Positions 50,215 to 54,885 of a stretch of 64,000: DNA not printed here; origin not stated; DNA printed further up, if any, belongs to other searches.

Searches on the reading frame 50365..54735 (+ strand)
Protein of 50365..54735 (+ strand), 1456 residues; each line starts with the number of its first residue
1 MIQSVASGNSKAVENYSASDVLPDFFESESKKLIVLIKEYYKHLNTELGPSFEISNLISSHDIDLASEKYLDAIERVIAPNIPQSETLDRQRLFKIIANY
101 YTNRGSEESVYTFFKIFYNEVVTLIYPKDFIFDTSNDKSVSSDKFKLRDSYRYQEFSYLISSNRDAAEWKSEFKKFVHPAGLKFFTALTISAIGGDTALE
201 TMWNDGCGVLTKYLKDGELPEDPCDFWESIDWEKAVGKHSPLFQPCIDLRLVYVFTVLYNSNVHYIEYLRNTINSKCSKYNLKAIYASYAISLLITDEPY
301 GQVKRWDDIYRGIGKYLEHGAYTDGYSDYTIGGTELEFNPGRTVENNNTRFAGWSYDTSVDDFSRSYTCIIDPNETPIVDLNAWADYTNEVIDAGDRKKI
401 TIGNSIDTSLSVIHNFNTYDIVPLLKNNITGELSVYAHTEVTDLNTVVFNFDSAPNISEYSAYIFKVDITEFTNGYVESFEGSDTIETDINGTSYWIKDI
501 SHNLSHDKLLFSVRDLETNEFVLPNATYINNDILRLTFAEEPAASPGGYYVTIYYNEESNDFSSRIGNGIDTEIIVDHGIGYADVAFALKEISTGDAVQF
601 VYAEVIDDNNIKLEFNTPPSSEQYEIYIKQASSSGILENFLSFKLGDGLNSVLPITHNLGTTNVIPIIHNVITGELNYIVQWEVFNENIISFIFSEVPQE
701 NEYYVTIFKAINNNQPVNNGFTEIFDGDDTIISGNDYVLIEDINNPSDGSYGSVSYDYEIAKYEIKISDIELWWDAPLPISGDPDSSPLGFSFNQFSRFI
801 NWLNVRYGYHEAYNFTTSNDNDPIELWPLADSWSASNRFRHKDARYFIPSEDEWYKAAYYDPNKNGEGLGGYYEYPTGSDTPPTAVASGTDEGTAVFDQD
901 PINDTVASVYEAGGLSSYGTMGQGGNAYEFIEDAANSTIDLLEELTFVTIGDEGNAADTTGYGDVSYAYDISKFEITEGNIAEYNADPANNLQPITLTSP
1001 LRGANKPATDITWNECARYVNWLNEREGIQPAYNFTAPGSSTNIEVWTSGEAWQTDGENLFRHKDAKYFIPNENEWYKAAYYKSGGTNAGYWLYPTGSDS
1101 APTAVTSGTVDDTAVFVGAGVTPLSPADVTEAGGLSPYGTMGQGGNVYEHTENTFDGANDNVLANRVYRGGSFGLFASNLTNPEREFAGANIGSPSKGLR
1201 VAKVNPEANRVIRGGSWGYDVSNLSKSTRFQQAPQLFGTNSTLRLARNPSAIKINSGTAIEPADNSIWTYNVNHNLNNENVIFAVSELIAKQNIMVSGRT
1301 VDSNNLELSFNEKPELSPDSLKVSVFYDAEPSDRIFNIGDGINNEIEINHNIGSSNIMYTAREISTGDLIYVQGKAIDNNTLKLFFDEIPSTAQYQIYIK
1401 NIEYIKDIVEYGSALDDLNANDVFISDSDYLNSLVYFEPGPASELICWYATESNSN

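Call 100: search_protein_families(library=pfam, proteins=[window:50365-54735:+], max_evalue=0.001)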
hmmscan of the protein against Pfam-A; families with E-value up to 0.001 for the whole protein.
window:50365-54735:+ (1456 aa): 2 families
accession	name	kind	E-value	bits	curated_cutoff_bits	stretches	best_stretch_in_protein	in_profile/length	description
PF03781.23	FGE-sulfatase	-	1.8e-15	57.8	23.3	1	971-1246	39-254/255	Sulfatase-modifying factor enzyme 1-like domain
PF23786.1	Baseplate_wedge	-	1.3e-13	51.5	27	1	85-186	175-279/284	Phage baseplate wedge subunit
